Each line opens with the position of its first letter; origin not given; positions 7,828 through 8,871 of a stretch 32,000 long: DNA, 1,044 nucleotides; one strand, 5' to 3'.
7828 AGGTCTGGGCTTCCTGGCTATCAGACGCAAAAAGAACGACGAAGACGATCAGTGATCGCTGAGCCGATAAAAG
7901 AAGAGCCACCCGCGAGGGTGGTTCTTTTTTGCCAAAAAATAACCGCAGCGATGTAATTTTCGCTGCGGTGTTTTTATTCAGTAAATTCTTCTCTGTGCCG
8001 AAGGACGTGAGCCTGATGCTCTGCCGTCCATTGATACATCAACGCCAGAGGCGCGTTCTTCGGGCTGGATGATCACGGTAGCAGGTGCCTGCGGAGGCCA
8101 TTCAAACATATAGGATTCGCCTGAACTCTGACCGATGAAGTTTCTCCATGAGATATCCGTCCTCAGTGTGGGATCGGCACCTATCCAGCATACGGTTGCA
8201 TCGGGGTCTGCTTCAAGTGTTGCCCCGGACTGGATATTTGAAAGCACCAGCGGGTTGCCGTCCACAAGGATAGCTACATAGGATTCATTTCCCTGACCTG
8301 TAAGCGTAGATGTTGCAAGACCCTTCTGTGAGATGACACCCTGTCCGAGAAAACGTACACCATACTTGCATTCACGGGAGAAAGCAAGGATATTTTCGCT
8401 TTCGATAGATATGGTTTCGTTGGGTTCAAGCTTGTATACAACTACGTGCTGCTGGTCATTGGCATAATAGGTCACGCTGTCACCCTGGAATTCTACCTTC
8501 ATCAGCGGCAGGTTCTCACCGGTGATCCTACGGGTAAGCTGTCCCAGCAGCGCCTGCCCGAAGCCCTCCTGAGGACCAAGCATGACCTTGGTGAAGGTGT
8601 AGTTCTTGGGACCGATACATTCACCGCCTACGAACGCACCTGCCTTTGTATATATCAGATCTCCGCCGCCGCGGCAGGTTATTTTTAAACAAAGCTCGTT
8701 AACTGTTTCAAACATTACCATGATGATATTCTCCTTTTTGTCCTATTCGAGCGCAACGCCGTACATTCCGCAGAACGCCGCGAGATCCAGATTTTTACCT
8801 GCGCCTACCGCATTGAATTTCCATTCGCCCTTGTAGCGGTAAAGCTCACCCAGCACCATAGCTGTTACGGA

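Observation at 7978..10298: TerD-domain protein fused to a Sup35-like Q/N/Y/G oligopeptide-repeat region, in a two-gene operon with AIM24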

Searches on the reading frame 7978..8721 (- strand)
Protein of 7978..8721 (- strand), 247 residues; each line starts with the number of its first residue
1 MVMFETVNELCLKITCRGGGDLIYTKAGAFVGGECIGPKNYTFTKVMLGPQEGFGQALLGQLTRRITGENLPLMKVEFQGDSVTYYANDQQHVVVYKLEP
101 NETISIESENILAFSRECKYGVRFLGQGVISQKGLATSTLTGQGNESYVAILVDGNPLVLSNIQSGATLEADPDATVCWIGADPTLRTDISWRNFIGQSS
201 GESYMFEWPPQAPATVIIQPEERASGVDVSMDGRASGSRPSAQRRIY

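Call 4: search_protein_families(library=pfam, proteins=[window:7978-8721:-], max_evalue=0.01)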
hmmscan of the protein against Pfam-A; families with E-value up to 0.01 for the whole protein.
window:7978-8721:- (247 aa): 1 family
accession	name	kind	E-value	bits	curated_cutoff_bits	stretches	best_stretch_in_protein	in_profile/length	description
PF01987.23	AIM24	-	3.1e-15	56.9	25.7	1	19-220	17-204/205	Mitochondrial biogenesis AIM24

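Call 8: search_protein_families(library=ncbifam, proteins=[window:7978-8721:-], max_evalue=0.01)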
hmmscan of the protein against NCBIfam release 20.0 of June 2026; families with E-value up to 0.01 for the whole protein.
window:7978-8721:- (247 aa): 1 family
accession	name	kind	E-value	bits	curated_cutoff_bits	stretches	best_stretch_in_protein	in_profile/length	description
TIGR00266.1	TIGR00266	hypoth_equivalog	0.0059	16.2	96.6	1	57-144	47-136/222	TIGR00266 family protein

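Call 9: search_protein_families(library=padloc, proteins=[window:7978-8721:-], max_evalue=0.01)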
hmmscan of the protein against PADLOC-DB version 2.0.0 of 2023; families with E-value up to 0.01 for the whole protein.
window:7978-8721:- (247 aa): 0 families

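Call 29: find_homologous_proteins(query=window:7978-8721:-, max_evalue=0.00001)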
Query window:7978-8721:- (247 aa): 1940 proteins with E <= 0.00001 among 2318 candidates; the best 120 are listed.
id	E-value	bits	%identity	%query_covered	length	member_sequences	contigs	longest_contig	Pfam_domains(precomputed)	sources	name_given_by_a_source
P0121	2.1e-155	533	94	100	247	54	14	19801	PF01987.24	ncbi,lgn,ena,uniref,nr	ncbi:AIM24 family protein [uncultured Ruminococcus sp.]|uniref:AIM24 family protein n=1 Tax=uncultur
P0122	6.4e-153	525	94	100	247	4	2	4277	PF01987.24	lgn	-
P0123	6.2e-151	519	92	100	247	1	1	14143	PF01987.24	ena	-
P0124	8.4e-145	499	87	100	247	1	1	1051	PF01987.24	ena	-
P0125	3.9e-140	483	86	100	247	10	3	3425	PF01987.24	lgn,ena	-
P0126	6.8e-140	483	85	100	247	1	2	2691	PF01987.24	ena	-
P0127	1.0e-139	482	85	100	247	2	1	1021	PF01987.24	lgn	-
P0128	2.1e-139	481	86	100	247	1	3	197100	PF01987.24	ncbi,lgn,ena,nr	ncbi:MAG: AIM24 family protein [Ruminococcus sp.]|nr:AIM24 family protein [Ruminococcus sp.]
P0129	1.5e-138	478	84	100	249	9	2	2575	PF01987.24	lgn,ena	-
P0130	4.7e-138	477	83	100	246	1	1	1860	PF01987.24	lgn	-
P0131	7.1e-138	476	83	100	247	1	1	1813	PF01987.24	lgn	-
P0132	4.5e-137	473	83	100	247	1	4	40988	PF01987.24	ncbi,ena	-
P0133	5.7e-137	473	83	99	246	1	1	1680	PF01987.24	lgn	-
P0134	1.0e-133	462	82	100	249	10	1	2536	PF01987.24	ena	-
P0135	1.2e-133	462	82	100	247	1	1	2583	PF01987.24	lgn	-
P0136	3.5e-133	461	82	100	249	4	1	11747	PF01987.24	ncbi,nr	ncbi:MAG: AIM24 family protein [Ruminococcus sp.]|nr:AIM24 family protein [Ruminococcus sp.]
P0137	3.1e-132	458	82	99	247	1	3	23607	PF01987.24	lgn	-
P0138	1.6e-129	449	78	100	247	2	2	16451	PF01987.24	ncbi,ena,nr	ncbi:MAG: AIM24 family protein [Ruminococcus sp.]|nr:AIM24 family protein [Ruminococcus sp.]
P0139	7.8e-129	446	77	100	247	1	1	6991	PF01987.24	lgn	-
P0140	1.4e-128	446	78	99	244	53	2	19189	PF01987.24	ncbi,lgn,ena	-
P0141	1.5e-127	442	77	100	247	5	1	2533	PF01987.24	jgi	jgi:uncharacterized protein (AIM24 family)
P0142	2.8e-127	441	77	99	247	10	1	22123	PF01987.24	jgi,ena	-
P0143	1.1e-126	439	75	100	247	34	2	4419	PF01987.24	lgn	-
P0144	3.0e-126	438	78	99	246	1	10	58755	PF01987.24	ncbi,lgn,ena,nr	ncbi:MAG TPA: AIM24 family protein [Ruminococcus sp.]|nr:AIM24 family protein [Ruminococcus sp.]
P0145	3.7e-126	438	77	100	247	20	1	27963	PF01987.24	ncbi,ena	-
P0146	1.2e-125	436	75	99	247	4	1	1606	PF01987.24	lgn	-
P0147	2.7e-125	435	78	98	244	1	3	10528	PF01987.24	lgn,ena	-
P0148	8.7e-125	433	76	99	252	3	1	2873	PF01987.24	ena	-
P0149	1.4e-124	432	75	100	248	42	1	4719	PF01987.24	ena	-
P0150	3.5e-124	431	76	99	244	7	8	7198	PF01987.24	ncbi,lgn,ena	-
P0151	3.7e-124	431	74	100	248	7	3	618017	PF01987.24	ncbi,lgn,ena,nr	ncbi:MAG: AIM24 family protein [Ruminococcus sp.]|nr:AIM24 family protein [Ruminococcus sp.]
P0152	3.9e-124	431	74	100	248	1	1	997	PF01987.24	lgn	-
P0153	1.4e-123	429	74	100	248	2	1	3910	PF01987.24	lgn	-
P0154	5.9e-123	427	74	100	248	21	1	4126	PF01987.24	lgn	-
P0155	9.7e-123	426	74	100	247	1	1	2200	PF01987.24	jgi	-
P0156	2.5e-122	425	73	100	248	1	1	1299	PF01987.24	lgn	-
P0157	6.7e-122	424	76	98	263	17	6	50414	PF01987.24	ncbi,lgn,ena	-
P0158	8.0e-121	420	73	99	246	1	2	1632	PF01987.24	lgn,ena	-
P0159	1.2e-120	420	75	100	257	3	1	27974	PF01987.24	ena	-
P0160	4.1e-120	418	74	100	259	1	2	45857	PF01987.24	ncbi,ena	-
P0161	5.5e-120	417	72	100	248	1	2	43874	PF01987.24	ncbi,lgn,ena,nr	ncbi:MAG: AIM24 family protein [Ruminococcus sp.]|nr:AIM24 family protein [Ruminococcus sp.]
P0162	2.8e-119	415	73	100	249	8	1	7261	PF01987.24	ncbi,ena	-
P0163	2.2e-118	412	74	100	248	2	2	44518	PF01987.24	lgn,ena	-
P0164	7.9e-118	410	73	98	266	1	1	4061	PF01987.24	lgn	-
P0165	7.8e-117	407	72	100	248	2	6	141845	PF01987.24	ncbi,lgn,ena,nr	ncbi:MAG: AIM24 family protein [Oscillospiraceae bacterium]|nr:AIM24 family protein [Ruminococcus sp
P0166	1.5e-116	406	73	100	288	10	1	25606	PF01987.24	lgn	-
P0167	1.5e-116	406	77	92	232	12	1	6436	PF01987.24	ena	-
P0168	1.7e-116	406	72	100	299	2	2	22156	PF01987.24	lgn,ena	-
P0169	2.5e-116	405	70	100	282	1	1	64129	PF01987.24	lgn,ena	-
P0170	2.5e-116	405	70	100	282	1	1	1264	PF01987.24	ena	-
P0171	2.6e-116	405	70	100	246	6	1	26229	PF01987.24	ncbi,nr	ncbi:MAG: AIM24 family protein [Ruminococcus sp.]|nr:AIM24 family protein [Ruminococcus sp.]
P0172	2.9e-116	405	70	98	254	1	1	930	PF01987.24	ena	-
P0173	5.4e-116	404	71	100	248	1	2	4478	PF01987.24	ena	-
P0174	7.3e-116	404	70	100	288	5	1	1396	PF01987.24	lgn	-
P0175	7.5e-116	404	71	100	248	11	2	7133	PF01987.24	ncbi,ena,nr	ncbi:MAG: AIM24 family protein [Oscillospiraceae bacterium]|nr:AIM24 family protein [Oscillospiracea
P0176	1.1e-115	403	70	100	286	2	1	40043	PF01987.24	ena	-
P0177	1.2e-115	403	70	100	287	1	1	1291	PF01987.24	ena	-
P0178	1.4e-115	403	70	100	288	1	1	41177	PF01987.24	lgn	-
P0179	1.4e-115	403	70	100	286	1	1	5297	PF01987.24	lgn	-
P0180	1.6e-115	403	70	100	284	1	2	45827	PF01987.24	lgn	-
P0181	1.7e-115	403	72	100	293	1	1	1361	PF01987.24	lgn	-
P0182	1.8e-115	403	70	100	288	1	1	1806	PF01987.24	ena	-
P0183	2.3e-115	402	70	100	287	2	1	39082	PF01987.24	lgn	-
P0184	2.9e-115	402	71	99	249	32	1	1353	PF01987.24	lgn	-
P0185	3.2e-115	402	70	100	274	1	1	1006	PF01987.24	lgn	-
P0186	5.1e-115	401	70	100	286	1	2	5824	PF01987.24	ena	-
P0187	5.6e-115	401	70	100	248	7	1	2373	PF01987.24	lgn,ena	-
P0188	6.0e-115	401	69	100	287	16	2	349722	PF01987.24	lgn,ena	-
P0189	6.7e-115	401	69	100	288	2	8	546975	PF01987.24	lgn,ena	-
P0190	7.1e-115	401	70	100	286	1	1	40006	PF01987.24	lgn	-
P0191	8.3e-115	400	69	100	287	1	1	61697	PF01987.24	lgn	-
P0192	1.1e-114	400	69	100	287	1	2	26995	PF01987.24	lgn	-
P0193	1.5e-114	400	70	99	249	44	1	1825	PF01987.24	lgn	-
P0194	3.4e-114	398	70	100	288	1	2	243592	PF01987.24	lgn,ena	-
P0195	3.4e-114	398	70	99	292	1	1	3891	PF01987.24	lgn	-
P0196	3.4e-114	398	70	99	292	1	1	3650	PF01987.24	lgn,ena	-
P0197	4.1e-114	398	69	100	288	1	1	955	PF01987.24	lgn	-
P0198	4.6e-114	398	70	100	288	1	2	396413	PF01987.24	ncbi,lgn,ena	-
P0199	5.8e-114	398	68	100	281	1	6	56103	PF01987.24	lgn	-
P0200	6.3e-114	398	68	100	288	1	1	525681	PF01987.24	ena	-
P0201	6.9e-114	397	70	100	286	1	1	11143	PF01987.24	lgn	-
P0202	7.5e-114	397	70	100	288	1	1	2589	PF01987.24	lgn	-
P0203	8.1e-114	397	70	100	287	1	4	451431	PF01987.24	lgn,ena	-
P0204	8.4e-114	397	70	100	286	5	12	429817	PF01987.24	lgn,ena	-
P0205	8.5e-114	397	70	100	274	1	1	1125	PF01987.24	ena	-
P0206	9.2e-114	397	70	100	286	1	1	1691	PF01987.24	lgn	-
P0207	1.1e-113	397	70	100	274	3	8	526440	PF01987.24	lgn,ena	-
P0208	1.1e-113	397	68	100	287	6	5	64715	PF01987.24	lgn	-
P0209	1.1e-113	397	70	100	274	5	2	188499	PF01987.24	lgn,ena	-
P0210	1.2e-113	397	68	100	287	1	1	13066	PF01987.24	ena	-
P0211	1.3e-113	397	70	100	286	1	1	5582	PF01987.24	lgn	-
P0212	1.8e-113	396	69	100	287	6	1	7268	PF01987.24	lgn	-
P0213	2.3e-113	396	72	99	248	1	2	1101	PF01987.24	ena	-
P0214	2.3e-113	396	67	100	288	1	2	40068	PF01987.24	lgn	-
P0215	2.5e-113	396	70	98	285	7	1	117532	PF01987.24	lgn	-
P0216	3.0e-113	395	70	100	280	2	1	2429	PF01987.24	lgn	-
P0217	3.3e-113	395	69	99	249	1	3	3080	PF01987.24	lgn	-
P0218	3.3e-113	395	70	100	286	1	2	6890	PF01987.24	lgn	-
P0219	3.6e-113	395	69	99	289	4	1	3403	PF01987.24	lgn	-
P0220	3.6e-113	395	69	99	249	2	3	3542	PF01987.24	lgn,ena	-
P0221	7.1e-113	394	69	100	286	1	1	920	PF01987.24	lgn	-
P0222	8.1e-113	394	70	100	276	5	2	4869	PF01987.24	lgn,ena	-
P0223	8.5e-113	394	68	100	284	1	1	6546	PF01987.24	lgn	-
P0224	9.5e-113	394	71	99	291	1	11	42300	PF01987.24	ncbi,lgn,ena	-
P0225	1.2e-112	393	69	100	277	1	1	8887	PF01987.24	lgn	-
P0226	1.3e-112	393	69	100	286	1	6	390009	PF01987.24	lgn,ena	-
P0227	1.3e-112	393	68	99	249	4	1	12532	PF01987.24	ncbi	-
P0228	1.4e-112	393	68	100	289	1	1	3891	PF01987.24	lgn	-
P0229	1.8e-112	393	69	100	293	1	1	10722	PF01987.24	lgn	-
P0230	2.5e-112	392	69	100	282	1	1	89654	PF01987.24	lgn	-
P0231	2.6e-112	392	71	99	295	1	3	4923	PF01987.24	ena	-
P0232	2.8e-112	392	70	100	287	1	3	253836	PF01987.24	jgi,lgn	jgi:uncharacterized protein (AIM24 family)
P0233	3.2e-112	392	70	99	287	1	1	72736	PF01987.24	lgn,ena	-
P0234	3.3e-112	392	68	100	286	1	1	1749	PF01987.24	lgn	-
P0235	3.4e-112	392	68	100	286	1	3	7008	PF01987.24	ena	-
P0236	4.7e-112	391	68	100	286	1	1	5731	PF01987.24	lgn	-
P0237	6.8e-112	391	69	100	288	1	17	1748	PF01987.24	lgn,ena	-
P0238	6.9e-112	391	68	100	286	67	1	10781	PF01987.24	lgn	-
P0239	8.1e-112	391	69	100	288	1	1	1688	PF01987.24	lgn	-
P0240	8.5e-112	391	69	99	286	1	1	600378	PF01987.24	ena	-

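Call 34: find_related_loci(query=A1, collection=genome_contigs, flank=7000)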
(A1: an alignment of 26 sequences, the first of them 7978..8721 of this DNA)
Query A1 (247 aa) in genome_contigs; peptide patterns used: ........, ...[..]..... (x = any residue, [..] = any of these).
558 stretches matched a pattern; 480 encode a relative of the query (tblastn E <= 1e-3); the best 80 are kept; 80 distinct loci.
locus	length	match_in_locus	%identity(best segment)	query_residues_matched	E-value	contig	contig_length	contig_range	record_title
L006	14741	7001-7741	98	1-247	8e-166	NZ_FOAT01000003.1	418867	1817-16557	Ruminococcus albus strain KH2T6, whole genome shotgun sequence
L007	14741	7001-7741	98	1-247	6e-166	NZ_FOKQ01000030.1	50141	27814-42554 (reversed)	Ruminococcus albus strain AR67, whole genome shotgun sequence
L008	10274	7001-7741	97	1-247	2e-165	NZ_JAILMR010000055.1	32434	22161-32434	MAG: Ruminococcus sp. isolate RUI259 k141_8980732_flag=0_multi=26.8776_len=32434, whole genome shotgun sequence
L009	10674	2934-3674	95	1-247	4e-162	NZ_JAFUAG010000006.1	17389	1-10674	MAG: Ruminococcus sp. isolate RGIG4311 Roe_deer_Duodenum-2__c503, whole genome shotgun sequence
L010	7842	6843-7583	95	1-247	6e-161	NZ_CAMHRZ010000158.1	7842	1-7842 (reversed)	MAG: uncultured Ruminococcus sp. isolate SRR11784290_bin.30_metaWRAP_v1.3_MAG ERZ12202736.7418, whole genome shotgun seq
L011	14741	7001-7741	94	1-247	4e-161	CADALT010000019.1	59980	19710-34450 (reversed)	MAG: uncultured Ruminococcus sp. isolate RUG13404 genome assembly, contig: RUG13404_asm_19, whole genome shotgun sequenc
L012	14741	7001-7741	94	1-247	2e-160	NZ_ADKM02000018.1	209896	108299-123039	Ruminococcus albus 8 contig00046, whole genome shotgun sequence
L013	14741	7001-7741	86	1-247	6e-145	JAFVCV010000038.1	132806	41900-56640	MAG: Ruminococcus sp. isolate RGIG5054 Roe_deer_Rumen.Co__c911164, whole genome shotgun sequence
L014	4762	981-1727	84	1-247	5e-146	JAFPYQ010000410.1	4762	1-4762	MAG: Oscillospiraceae bacterium isolate RGIG1594 Goat_Abomasum.Co__c2189443, whole genome shotgun sequence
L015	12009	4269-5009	83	1-247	5e-143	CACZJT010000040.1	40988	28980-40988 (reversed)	MAG: uncultured Ruminococcus sp. isolate RUG12685 genome assembly, contig: RUG12685_asm_40, whole genome shotgun sequenc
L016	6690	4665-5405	83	1-247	2e-141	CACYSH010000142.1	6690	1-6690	MAG: uncultured Ruminococcus sp. isolate RUG12221 genome assembly, contig: RUG12221_asm_142, whole genome shotgun sequen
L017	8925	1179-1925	82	1-247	7e-140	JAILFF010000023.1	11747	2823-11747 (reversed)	MAG: Ruminococcus sp. isolate RUI065 k141_13851269_flag=0_multi=9.8976_len=11747, whole genome shotgun sequence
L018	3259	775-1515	79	1-247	5e-143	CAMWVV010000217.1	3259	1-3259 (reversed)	MAG TPA_asm: uncultured Ruminococcus sp. isolate SRR14411294_bin.3_metawrap_v1.3_MAG genome assembly, contig: NODE.2633_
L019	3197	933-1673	79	1-247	5e-142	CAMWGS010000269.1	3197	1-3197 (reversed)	MAG TPA_asm: uncultured Ruminococcus sp. isolate SRR14411284_bin.7_metawrap_v1.3_MAG genome assembly, contig: NODE.2475_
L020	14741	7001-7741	78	1-247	1e-136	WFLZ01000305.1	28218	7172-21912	MAG: Clostridia bacterium isolate MAG226 MERGED_313699, whole genome shotgun sequence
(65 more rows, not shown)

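Call 39: search_solved_structures(query=A1, max_evalue=0.01, show_alignments=1)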
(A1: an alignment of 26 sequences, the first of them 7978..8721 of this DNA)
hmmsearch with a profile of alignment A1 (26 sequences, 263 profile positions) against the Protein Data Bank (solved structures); distinct sequences matched with E-value up to 0.01: 0.

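Call 41: search_solved_structures(query=A1, max_evalue=10, show_alignments=2)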
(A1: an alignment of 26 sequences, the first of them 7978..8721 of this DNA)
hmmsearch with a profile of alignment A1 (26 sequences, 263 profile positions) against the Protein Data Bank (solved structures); distinct sequences matched with E-value up to 10: 2.
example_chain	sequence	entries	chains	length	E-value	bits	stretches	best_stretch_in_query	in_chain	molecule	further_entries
1yox_A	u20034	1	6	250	0.85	12.2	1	93-145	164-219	hypothetical protein PA3696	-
3ou8_A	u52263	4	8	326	2.2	10.8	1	60-110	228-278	Adenosine deaminase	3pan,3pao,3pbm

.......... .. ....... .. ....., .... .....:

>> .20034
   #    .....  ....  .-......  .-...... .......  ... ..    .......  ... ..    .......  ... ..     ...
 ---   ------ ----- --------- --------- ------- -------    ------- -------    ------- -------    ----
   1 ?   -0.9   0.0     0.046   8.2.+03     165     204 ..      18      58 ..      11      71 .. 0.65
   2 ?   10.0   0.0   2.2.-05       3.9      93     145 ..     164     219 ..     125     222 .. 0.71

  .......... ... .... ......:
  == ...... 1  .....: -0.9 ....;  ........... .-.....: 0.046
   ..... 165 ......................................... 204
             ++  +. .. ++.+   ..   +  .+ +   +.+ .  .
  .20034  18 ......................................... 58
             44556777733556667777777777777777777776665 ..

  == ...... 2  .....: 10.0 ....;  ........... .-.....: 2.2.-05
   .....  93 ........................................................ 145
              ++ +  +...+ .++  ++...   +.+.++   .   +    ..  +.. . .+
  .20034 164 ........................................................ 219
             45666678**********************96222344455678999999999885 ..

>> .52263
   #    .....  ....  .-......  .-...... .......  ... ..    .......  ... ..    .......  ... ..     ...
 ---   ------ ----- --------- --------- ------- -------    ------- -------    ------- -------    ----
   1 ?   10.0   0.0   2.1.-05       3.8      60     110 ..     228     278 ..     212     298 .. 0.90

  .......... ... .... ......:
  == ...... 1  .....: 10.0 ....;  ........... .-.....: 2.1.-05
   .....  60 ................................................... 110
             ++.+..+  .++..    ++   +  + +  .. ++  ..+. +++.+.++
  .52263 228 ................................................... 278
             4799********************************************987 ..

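Call 62: predict_structure(alignment_id=A1)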
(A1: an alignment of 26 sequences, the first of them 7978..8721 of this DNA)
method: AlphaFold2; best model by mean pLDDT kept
length: 247 residues; sequences in the alignment: 26
mean_pLDDT: 63.4   pTM: 0.66
mean pLDDT of the five models: 63.4, 62.2, 61.8, 52.1, 42.2
residues with pLDDT >= 90: 3; 70-90: 104; 50-70: 83; < 50: 57
segments of 3 or more residues with pLDDT < 50: 66-70, 126-136, 189-201, 224-247
pLDDT, mean of each block of 10 residues (from residue 1): 76 75 76 62 68 52 50 74 59 82 80 86 48 54 88 65 60 69 65 40 66 72 41 34 31
secondary structure, 60 per line:
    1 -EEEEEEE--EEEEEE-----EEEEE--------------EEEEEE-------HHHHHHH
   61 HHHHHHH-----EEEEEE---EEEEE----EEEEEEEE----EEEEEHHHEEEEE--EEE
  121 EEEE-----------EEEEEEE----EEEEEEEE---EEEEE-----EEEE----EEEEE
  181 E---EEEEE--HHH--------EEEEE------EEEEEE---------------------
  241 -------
elements in order: E2-8 E11-16 E22-26 E41-46 H54-67 E73-78 E82-86 E91-98 E103-107 E111-115 E118-124 E136-142 E147-154 E158-162 E168-171 E176-181 E185-189 E203-207 E214-219

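Call 65: fold_search(model_id=the predicted structure, library=pdb)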
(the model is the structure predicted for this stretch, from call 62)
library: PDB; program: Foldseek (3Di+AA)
matches with E <= 10: 367; with E <= 0.001: 7
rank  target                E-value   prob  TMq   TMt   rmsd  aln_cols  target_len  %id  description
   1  1pg6                  2.7e-08  1.00  0.61  0.68   5.0       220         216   17  X-Ray Crystal Structure of Protein SPYM3_0169 from Streptococcus pyogenes. Northeast Structural Genomics Consortium Targ (released 2003-12-02)
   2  1yox_E                1.3e-05  1.00  0.58  0.69   3.9       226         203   16  Structure of the conserved Protein of Unknown Function PA3696 from Pseudomonas aeruginosa (released 2005-04-26)
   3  1yox_D                3.7e-05  1.00  0.51  0.59   6.1       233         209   16  Structure of the conserved Protein of Unknown Function PA3696 from Pseudomonas aeruginosa (released 2005-04-26)
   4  1yox_B                9.0e-05  1.00  0.56  0.68   4.0       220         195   14  Structure of the conserved Protein of Unknown Function PA3696 from Pseudomonas aeruginosa (released 2005-04-26)
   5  1yox_A                1.1e-04  1.00  0.55  0.70   3.8       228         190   14  Structure of the conserved Protein of Unknown Function PA3696 from Pseudomonas aeruginosa (released 2005-04-26)
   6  1yox_C                1.2e-04  1.00  0.51  0.63   5.2       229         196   14  Structure of the conserved Protein of Unknown Function PA3696 from Pseudomonas aeruginosa (released 2005-04-26)
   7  1yox_F                1.4e-04  1.00  0.54  0.69   3.7       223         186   14  Structure of the conserved Protein of Unknown Function PA3696 from Pseudomonas aeruginosa (released 2005-04-26)
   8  6y5w_B                9.7e-02  0.03  0.10  0.07  28.6       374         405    8  Crystal structure of the envelope glycoprotein complex of Andes virus in a near postfusion conformation (released 2020-10-14)
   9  6y6q_A                1.1e-01  0.04  0.10  0.07  25.5       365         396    9  Structure of Andes virus envelope glycoprotein Gc in postfusion conformation (released 2020-10-14)
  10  9mbx_A                1.3e-01  0.03  0.11  0.10  24.1       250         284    8  Cryo-EM structure of alpha-hemolysin heptameric pre-pore state III in the presence of RBC (released 2025-11-26)
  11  5boa_C                1.6e-01  0.12  0.16  0.19  18.1       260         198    8  Crystal Structure of the Meningitis Pathogen Streptococcus suis adhesion Fhb bound to the disaccharide receptor Gb2 (released 2016-05-04)
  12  7kfa_B                1.7e-01  0.11  0.17  0.11  17.3       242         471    9  PCSK9 in complex with PCSK9i a 13mer cyclic peptide LDLR disruptor (released 2021-11-10)
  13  4p24_F                2.0e-01  0.03  0.12  0.11  27.3       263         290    8  pore forming toxin (released 2015-03-11)
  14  8jx2_A                2.1e-01  0.02  0.10  0.09  27.5       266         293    8  alpha-Hemolysin(G122S/K147R)-SpyTag/SpyCatcher head to head 14-mer (released 2024-07-03)
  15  9jgh_K                2.3e-01  0.03  0.11  0.11  30.6       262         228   10  cryo-EM structure of the TTP polymer at the tube's end (released 2025-07-16)
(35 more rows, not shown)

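Call 71: find_related_loci(query=A1, collection=viral_contigs, flank=5000)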
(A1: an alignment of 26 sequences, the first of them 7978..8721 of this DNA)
Query A1 (247 aa) in viral_contigs; peptide patterns used: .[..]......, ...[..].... (x = any residue, [..] = any of these).
44 stretches matched a pattern, but none encodes a relative of the query by tblastn (E <= 1e-3).
